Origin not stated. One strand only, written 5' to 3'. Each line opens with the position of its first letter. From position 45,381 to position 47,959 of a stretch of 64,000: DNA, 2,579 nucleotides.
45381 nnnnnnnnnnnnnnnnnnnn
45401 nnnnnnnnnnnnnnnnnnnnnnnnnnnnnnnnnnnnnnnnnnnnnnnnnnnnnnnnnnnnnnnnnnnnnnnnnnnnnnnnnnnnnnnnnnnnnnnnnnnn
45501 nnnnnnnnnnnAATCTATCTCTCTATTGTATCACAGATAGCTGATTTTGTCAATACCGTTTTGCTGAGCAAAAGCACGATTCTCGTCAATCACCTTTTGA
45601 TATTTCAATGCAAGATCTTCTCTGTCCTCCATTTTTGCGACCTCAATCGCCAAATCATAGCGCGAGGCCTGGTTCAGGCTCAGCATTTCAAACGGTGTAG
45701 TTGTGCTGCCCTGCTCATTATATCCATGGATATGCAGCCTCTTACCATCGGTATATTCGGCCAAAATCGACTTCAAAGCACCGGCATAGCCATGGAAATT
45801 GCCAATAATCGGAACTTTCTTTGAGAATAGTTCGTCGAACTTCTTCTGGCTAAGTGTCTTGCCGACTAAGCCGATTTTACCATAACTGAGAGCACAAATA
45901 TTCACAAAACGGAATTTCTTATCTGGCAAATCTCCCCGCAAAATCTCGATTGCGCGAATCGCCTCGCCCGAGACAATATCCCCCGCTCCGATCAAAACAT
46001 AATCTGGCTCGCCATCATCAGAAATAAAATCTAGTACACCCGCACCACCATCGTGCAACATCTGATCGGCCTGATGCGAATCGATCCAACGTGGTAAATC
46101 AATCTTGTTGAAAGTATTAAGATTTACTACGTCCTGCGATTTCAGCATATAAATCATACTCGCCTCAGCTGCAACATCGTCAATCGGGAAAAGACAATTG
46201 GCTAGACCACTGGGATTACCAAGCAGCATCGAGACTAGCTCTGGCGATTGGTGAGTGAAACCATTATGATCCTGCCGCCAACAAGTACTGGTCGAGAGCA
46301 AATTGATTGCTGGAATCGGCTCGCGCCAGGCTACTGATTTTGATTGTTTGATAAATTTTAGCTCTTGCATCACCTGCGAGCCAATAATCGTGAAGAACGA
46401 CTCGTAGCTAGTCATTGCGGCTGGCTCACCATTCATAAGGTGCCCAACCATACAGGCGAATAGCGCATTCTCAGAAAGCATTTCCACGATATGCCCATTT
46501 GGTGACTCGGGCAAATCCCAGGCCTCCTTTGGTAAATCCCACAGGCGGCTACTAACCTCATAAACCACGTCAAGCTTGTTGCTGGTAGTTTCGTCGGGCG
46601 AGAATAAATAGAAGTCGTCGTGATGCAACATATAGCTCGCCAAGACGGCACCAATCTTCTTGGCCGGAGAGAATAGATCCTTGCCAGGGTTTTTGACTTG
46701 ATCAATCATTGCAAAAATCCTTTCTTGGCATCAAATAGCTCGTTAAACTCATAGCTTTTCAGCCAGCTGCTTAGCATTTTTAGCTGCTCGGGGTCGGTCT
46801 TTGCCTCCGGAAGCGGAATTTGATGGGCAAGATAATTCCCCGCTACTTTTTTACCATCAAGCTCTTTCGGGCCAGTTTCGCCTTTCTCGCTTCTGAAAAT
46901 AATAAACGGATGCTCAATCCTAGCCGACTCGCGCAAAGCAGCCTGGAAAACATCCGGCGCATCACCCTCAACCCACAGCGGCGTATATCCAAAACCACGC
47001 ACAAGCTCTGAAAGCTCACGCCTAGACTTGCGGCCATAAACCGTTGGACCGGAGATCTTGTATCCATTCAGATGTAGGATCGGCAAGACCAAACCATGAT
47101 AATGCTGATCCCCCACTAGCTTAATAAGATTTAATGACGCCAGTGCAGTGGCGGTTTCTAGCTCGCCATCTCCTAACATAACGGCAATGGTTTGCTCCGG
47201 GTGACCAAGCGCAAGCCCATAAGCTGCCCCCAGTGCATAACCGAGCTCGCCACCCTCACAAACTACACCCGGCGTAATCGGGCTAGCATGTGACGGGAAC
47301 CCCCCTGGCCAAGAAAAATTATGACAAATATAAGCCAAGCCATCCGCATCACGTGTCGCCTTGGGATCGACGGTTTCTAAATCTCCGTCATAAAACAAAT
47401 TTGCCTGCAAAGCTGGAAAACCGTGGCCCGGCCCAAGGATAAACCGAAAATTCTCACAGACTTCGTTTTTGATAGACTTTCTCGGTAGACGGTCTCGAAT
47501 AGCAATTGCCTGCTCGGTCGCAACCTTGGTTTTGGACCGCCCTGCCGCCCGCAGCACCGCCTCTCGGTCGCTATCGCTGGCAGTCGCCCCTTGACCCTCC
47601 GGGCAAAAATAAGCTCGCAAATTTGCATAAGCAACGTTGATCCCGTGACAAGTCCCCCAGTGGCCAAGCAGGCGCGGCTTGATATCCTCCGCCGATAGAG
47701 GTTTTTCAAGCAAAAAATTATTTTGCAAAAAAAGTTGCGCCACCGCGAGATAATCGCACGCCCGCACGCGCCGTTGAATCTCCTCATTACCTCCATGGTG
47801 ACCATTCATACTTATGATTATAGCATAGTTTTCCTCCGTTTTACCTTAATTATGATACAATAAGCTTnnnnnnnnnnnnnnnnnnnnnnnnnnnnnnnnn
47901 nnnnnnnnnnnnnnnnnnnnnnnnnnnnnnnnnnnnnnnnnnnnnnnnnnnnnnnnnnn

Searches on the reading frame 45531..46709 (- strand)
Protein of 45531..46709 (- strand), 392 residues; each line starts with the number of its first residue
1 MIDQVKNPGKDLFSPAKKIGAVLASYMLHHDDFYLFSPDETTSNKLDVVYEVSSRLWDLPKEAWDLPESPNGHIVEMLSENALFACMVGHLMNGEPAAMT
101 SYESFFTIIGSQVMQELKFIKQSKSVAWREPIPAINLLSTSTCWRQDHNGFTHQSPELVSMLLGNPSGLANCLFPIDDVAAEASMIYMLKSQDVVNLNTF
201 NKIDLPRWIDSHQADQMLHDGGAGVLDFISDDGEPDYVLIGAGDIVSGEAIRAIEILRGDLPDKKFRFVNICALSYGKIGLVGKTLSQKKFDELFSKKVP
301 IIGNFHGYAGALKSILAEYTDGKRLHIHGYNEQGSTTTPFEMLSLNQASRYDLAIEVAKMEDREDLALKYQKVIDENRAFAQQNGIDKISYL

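Call 81: search_protein_families(library=pfam, proteins=[window:45531-46709:-], max_evalue=0.001)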
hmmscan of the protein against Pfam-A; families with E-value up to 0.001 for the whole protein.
window:45531-46709:- (392 aa): 2 families
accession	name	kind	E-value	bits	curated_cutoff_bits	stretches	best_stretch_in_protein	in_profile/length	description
PF03894.20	XFP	-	9.9e-45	152.9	22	1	29-181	14-167/177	D-xylulose 5-phosphate/D-fructose 6-phosphate phosphoketolase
PF09363.15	XFP_C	-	2.2e-42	145.2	23.4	1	205-387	4-193/202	XFP C-terminal domain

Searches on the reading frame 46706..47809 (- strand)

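Call 81: search_protein_families(library=pfam, proteins=[window:46706-47809:-], max_evalue=0.001)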
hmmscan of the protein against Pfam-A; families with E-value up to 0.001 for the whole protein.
window:46706-47809:- (367 aa): 2 families
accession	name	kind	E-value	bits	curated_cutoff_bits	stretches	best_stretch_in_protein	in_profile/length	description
PF09364.15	XFP_N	-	2.3e-87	293.6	23.7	3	119-286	72-239/364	XFP N-terminal domain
PF02775.26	TPP_enzyme_C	-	0.0007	19.8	21.9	0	187-303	28-148/151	Thiamine pyrophosphate enzyme, C-terminal TPP binding domain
